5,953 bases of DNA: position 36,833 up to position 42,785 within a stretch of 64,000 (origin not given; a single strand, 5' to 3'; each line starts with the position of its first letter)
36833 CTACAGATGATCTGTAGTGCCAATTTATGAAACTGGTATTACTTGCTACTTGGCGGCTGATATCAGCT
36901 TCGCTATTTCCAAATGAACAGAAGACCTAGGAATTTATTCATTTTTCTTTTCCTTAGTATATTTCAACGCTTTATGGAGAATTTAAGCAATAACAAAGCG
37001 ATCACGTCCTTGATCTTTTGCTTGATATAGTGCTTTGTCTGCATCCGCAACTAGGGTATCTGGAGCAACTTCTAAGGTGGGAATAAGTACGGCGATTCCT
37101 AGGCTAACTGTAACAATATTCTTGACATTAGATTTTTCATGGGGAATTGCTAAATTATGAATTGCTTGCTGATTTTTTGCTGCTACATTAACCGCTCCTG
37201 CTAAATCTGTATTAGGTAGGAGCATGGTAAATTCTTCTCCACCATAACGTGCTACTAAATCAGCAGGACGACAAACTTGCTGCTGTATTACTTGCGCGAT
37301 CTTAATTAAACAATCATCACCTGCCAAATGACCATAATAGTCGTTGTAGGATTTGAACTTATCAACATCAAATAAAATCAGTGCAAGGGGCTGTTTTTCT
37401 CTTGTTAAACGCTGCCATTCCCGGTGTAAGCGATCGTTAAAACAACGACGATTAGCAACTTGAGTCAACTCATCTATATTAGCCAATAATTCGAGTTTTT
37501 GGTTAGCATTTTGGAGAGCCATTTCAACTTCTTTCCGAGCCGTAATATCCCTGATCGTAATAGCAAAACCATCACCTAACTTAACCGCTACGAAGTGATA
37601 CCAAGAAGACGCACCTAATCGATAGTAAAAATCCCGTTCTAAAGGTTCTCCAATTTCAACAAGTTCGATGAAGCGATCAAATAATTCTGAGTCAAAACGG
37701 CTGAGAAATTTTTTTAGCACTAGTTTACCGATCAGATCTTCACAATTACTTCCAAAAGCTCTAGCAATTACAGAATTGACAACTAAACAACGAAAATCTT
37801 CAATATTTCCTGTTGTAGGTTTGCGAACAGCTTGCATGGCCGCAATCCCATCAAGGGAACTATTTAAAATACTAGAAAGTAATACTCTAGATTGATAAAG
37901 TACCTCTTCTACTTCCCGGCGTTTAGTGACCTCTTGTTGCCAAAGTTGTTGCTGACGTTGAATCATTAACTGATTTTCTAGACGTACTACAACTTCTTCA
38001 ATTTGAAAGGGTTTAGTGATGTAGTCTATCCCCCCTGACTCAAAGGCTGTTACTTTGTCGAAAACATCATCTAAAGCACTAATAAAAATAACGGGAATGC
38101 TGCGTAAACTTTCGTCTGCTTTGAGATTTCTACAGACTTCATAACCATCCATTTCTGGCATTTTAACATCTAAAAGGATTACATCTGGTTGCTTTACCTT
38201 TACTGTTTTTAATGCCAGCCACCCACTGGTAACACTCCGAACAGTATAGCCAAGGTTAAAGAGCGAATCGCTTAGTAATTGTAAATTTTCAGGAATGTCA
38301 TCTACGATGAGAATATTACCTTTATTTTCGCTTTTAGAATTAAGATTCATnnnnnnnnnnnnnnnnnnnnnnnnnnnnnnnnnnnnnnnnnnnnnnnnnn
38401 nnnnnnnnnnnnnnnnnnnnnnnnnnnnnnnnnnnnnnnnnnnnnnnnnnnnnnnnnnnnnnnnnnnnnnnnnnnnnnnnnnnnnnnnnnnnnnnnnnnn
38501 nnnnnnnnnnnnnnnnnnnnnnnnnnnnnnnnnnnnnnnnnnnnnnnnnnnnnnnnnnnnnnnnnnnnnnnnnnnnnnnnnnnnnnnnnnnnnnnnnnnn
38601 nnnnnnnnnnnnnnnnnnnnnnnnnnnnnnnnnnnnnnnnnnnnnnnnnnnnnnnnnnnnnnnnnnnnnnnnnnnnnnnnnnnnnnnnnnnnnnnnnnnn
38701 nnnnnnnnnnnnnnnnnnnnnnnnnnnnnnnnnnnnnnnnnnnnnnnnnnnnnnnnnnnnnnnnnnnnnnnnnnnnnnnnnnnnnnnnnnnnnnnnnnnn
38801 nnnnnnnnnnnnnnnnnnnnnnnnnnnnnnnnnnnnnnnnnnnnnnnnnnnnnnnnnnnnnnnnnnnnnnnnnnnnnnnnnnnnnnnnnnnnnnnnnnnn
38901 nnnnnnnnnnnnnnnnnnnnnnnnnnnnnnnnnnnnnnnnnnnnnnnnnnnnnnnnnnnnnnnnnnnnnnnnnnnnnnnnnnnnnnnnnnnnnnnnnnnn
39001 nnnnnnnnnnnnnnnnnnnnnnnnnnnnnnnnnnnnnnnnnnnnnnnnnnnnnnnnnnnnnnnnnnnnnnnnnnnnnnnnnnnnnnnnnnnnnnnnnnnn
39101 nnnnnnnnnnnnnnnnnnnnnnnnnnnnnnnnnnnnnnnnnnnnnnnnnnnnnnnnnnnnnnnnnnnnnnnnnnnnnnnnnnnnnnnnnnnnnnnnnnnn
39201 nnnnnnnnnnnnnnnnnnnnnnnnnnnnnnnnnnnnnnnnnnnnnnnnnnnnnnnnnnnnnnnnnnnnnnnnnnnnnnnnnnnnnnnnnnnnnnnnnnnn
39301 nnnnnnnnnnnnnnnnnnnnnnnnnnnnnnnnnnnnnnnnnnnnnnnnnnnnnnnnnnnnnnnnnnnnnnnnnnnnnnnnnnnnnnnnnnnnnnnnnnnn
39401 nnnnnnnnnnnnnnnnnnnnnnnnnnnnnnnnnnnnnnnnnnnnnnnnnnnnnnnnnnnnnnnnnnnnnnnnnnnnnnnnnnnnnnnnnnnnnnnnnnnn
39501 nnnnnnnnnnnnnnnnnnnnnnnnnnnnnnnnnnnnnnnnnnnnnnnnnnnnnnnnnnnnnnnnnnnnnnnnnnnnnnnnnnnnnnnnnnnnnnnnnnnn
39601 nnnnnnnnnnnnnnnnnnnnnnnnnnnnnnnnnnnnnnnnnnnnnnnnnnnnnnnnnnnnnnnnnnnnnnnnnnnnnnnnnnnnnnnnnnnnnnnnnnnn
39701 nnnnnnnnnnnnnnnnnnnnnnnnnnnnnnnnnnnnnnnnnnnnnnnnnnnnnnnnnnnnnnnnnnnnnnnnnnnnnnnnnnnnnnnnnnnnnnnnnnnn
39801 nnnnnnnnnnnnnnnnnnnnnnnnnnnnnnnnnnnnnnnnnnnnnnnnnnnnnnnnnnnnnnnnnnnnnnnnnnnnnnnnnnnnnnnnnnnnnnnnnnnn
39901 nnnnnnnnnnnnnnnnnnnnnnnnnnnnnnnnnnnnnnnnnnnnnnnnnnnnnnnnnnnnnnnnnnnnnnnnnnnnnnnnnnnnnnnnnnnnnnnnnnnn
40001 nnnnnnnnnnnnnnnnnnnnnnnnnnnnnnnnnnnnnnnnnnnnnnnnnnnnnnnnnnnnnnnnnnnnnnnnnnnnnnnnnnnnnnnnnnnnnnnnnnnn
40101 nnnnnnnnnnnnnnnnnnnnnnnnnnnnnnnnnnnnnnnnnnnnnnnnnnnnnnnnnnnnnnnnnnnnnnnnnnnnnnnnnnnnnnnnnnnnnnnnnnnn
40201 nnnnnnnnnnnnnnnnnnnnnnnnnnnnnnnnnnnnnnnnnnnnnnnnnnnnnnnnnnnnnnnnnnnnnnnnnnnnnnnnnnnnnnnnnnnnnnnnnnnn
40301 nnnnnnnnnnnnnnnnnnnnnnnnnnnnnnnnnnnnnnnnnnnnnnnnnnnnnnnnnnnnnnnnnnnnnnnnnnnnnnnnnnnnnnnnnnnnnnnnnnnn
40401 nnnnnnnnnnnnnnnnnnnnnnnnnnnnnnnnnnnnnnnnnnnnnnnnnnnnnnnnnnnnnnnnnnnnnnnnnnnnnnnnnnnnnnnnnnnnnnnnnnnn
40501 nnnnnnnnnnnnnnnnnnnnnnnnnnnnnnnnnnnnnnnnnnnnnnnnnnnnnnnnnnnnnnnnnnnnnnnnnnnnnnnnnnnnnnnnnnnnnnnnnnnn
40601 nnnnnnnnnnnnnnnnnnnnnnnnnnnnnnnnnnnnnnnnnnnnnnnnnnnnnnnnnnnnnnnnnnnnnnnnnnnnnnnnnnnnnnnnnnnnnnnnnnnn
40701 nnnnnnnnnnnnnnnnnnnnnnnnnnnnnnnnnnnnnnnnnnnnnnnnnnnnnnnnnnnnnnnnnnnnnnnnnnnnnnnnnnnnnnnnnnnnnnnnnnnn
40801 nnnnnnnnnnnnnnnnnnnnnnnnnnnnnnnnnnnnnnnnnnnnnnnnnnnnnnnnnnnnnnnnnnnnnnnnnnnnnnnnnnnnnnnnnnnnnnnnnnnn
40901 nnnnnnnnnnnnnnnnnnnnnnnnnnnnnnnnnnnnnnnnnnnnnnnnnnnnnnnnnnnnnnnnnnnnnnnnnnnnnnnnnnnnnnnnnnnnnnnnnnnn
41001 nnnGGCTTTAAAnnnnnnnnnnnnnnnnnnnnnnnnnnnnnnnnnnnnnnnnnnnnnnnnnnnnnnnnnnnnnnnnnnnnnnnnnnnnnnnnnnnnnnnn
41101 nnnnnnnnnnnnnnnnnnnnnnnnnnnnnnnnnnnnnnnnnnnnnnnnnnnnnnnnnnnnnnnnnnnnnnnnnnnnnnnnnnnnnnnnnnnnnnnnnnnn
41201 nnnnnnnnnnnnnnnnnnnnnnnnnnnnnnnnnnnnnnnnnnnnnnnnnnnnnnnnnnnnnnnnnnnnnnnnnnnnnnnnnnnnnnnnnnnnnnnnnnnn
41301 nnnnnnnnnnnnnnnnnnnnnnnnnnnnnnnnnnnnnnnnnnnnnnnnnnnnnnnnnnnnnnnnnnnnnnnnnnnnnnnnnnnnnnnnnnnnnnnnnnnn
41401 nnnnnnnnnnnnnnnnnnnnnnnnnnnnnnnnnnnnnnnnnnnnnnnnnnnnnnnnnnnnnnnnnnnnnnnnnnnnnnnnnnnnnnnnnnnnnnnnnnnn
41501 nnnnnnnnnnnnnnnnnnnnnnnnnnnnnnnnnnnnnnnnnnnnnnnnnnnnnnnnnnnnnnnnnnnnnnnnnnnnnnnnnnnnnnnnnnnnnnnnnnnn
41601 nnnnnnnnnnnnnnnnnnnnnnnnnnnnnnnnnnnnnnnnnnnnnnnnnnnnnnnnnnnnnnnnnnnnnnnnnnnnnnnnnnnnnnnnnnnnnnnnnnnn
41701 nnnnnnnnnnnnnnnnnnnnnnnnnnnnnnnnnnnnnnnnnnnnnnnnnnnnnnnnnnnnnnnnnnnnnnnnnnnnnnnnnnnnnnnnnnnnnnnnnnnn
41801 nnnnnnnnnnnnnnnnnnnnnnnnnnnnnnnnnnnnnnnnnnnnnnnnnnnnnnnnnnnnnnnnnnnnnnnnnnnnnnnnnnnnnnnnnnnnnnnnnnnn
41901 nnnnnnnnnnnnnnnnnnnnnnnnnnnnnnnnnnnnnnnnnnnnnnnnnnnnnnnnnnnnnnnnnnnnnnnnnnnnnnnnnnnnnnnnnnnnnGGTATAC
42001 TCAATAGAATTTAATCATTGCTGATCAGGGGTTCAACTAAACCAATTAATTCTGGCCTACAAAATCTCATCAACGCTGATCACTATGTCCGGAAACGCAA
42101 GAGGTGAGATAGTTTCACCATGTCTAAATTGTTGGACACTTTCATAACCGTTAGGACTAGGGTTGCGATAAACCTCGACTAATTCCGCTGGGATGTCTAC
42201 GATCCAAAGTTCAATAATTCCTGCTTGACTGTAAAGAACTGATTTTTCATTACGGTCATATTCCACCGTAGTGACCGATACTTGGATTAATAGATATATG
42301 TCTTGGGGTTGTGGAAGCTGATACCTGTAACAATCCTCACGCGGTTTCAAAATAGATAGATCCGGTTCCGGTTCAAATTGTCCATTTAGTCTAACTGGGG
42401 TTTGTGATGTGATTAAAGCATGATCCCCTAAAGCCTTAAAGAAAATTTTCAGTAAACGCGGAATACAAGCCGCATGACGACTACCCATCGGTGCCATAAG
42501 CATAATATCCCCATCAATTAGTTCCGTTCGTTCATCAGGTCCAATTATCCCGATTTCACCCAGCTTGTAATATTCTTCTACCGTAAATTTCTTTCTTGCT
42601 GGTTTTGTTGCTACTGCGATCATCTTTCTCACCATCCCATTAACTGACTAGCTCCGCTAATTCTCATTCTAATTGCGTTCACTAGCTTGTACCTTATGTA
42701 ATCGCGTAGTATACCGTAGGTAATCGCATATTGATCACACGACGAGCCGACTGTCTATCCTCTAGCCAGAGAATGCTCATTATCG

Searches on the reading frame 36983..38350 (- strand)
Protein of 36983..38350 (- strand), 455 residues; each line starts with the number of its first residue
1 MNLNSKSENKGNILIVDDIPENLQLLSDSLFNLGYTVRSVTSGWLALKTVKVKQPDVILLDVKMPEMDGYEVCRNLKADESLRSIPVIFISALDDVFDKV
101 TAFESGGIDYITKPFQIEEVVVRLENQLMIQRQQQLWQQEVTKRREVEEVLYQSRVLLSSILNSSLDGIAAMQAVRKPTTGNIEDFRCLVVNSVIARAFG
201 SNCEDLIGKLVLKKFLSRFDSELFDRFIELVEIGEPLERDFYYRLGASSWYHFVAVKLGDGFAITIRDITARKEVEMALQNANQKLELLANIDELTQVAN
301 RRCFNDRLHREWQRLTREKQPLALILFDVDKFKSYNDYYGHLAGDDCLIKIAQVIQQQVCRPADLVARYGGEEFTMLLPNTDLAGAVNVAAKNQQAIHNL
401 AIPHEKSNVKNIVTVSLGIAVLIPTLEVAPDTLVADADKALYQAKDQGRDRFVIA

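Call 59: search_protein_families(library=pfam, proteins=[window:36983-38350:-], max_evalue=0.00001)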
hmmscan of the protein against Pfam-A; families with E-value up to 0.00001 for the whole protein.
window:36983-38350:- (455 aa): 2 families
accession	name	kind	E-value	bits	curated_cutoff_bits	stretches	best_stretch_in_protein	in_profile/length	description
PF00990.26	GGDEF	-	6.3e-52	176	23.8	1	290-451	1-161/161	Diguanylate cyclase, GGDEF domain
PF00072.30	Response_reg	-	1.5e-27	96.4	30.2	1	13-124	1-110/111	Response regulator receiver domain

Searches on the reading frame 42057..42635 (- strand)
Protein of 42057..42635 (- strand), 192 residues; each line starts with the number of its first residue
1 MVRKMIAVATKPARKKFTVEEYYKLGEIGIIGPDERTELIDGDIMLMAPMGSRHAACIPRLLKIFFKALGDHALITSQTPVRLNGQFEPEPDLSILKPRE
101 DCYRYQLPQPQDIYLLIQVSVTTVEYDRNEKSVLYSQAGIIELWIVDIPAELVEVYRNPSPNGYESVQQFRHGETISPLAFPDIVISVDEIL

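Call 93: search_protein_families(library=pfam, proteins=[window:42057-42635:-], max_evalue=0.00001)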
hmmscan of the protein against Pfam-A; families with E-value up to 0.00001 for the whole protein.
window:42057-42635:- (192 aa): 1 family
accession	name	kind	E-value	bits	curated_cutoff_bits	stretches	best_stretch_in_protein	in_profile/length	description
PF05685.18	Uma2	-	1e-29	103.6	27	1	19-188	1-171/172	Putative restriction endonuclease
